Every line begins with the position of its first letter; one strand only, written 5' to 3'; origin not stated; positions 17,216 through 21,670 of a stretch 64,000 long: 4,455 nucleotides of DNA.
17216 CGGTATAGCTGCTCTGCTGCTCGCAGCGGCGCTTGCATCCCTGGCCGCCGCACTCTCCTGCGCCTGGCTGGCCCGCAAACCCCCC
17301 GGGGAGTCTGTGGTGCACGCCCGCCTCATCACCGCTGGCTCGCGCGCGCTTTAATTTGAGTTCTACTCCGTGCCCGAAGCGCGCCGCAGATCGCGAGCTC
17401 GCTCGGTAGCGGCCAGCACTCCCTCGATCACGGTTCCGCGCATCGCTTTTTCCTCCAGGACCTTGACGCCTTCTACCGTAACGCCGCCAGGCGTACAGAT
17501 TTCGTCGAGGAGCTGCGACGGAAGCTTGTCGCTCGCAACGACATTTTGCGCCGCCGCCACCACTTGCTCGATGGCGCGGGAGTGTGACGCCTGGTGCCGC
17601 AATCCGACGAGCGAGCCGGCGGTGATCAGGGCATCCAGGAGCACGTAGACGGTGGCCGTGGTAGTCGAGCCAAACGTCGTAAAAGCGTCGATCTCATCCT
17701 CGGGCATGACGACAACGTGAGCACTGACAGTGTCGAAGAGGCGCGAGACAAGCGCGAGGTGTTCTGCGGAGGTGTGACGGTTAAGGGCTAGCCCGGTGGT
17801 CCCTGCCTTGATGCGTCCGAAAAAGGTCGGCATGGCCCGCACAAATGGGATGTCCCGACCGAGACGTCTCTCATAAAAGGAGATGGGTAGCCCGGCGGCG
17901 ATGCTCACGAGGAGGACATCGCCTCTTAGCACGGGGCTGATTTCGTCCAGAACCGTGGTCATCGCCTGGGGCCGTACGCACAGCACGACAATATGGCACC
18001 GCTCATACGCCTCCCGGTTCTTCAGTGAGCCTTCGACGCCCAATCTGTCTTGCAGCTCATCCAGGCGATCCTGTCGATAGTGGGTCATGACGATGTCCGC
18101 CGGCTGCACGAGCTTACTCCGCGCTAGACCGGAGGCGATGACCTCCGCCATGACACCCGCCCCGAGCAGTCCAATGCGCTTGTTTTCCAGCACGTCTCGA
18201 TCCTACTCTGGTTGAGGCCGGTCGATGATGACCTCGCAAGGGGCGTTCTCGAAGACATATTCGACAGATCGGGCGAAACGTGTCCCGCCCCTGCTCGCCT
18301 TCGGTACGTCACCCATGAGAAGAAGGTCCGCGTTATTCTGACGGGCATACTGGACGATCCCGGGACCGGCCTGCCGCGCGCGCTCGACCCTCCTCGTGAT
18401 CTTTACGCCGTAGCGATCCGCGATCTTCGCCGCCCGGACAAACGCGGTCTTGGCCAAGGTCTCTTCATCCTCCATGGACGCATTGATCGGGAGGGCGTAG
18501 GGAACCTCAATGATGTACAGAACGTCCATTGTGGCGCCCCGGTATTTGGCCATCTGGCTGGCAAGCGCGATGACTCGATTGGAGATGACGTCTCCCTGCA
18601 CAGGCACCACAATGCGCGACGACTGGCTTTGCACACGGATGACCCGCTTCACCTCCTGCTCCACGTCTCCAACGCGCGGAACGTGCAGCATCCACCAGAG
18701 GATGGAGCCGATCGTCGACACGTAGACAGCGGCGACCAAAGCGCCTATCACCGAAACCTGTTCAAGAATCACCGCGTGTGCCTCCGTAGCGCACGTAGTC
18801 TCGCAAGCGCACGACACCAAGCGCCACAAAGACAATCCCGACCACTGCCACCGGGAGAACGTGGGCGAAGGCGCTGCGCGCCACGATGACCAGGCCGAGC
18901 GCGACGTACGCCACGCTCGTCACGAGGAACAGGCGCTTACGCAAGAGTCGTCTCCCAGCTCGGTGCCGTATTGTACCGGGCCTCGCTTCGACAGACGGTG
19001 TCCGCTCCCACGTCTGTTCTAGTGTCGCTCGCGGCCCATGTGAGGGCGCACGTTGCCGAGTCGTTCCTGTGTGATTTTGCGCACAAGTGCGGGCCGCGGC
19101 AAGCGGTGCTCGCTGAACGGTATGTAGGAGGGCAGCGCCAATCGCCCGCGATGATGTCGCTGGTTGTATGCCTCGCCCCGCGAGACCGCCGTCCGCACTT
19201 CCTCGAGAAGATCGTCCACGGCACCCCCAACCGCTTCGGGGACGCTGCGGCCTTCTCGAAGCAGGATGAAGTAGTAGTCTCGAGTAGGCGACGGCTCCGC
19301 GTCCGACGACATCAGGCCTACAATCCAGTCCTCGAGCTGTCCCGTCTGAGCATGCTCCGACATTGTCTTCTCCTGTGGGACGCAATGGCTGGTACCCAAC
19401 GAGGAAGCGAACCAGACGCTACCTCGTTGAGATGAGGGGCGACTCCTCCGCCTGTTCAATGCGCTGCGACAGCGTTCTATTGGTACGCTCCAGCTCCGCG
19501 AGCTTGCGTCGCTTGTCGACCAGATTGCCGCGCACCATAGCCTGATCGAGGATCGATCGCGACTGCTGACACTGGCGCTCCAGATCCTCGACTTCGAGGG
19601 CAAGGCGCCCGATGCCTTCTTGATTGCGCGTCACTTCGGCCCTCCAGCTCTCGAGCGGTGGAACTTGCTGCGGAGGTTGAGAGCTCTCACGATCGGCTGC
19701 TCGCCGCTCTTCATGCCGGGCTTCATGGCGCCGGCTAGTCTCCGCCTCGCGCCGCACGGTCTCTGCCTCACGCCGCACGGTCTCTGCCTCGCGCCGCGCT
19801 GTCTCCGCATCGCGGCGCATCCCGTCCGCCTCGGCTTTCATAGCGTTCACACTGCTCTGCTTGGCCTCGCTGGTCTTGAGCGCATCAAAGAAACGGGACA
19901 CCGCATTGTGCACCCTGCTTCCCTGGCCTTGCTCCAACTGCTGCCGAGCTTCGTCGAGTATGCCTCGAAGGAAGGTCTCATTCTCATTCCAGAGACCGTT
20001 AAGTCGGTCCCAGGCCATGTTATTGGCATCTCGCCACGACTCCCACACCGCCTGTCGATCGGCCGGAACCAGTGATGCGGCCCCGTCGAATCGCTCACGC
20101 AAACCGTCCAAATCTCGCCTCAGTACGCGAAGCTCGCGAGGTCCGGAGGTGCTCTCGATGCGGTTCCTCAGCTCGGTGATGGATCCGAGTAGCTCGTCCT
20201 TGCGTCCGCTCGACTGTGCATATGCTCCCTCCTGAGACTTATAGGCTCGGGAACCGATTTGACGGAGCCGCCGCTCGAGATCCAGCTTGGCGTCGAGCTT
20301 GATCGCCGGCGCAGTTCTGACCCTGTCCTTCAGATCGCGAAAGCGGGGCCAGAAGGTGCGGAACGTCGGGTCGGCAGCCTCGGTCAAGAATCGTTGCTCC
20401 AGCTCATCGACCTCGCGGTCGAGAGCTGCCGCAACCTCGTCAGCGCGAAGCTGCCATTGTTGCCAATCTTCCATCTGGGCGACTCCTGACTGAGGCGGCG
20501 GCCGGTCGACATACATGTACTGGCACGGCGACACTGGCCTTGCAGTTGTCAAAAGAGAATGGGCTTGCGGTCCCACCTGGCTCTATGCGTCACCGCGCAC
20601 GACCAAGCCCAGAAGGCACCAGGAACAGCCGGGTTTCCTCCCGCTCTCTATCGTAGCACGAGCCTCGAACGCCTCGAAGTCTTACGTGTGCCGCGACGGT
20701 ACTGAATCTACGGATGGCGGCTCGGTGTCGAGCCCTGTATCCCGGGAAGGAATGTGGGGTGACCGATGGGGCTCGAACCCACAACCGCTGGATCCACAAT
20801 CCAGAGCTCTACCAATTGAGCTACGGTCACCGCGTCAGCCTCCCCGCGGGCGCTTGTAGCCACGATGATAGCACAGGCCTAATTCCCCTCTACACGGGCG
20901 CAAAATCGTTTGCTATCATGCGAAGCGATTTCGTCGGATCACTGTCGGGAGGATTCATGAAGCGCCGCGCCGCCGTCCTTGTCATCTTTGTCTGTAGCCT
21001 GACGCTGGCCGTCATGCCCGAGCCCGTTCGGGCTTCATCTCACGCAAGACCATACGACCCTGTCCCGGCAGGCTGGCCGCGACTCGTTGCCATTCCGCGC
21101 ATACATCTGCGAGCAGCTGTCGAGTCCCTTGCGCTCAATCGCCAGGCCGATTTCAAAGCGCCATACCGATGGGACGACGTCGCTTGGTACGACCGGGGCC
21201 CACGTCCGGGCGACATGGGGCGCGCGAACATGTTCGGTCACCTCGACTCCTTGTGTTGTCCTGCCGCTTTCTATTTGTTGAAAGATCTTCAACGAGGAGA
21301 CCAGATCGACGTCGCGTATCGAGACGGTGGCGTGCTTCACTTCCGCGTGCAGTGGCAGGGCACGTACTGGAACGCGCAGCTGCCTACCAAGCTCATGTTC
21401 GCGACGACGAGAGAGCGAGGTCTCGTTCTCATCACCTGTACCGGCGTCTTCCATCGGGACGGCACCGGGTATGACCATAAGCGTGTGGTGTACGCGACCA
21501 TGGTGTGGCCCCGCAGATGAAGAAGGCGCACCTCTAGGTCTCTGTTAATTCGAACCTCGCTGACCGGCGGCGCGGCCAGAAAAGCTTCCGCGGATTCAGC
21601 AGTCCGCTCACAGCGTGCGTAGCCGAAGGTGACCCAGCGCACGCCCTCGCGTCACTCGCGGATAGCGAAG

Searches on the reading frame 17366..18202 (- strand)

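Call 21: search_protein_families(library=ncbifam, max_evalue=1e-15, proteins=[window:17366-18202:-])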
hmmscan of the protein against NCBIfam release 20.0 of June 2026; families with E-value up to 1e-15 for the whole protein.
window:17366-18202:- (279 aa): 5 families
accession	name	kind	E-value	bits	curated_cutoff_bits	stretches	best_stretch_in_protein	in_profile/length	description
TIGR00112.1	proC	equivalog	4.3e-58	197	196.75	1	10-272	1-263/263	pyrroline-5-carboxylate reductase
NF005813.0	PRK07679.1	exception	1e-51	176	404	1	7-274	3-270/279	pyrroline-5-carboxylate reductase ProI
NF008839.0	PRK11880.2-4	equivalog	1.2e-27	97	288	1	8-271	2-251/252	pyrroline-5-carboxylate reductase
NF005384.0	PRK06928.1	exception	1.7e-23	83.6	301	1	8-253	2-248/277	pyrroline-5-carboxylate reductase ProG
NF005814.0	PRK07680.1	equivalog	4.1e-23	81.9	278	1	9-253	2-245/275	late competence protein ComER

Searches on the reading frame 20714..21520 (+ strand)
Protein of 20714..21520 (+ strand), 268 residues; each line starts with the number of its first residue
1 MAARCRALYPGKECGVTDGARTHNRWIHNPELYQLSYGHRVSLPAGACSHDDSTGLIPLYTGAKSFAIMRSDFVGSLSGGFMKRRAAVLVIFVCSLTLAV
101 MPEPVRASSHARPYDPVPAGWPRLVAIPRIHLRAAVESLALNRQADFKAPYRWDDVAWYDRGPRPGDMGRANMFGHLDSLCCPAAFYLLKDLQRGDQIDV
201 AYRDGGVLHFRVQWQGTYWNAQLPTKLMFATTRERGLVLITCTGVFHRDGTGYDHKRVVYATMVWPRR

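Call 24: search_protein_families(library=ncbifam, max_evalue=1e-10, proteins=[window:20714-21520:+])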
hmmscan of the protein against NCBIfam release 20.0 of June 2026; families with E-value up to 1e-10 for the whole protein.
window:20714-21520:+ (268 aa): 1 family
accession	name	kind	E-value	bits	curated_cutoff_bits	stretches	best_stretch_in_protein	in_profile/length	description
NF033748.1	class_F_sortase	subfamily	9.8e-33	113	166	1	115-263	4-154/155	class F sortase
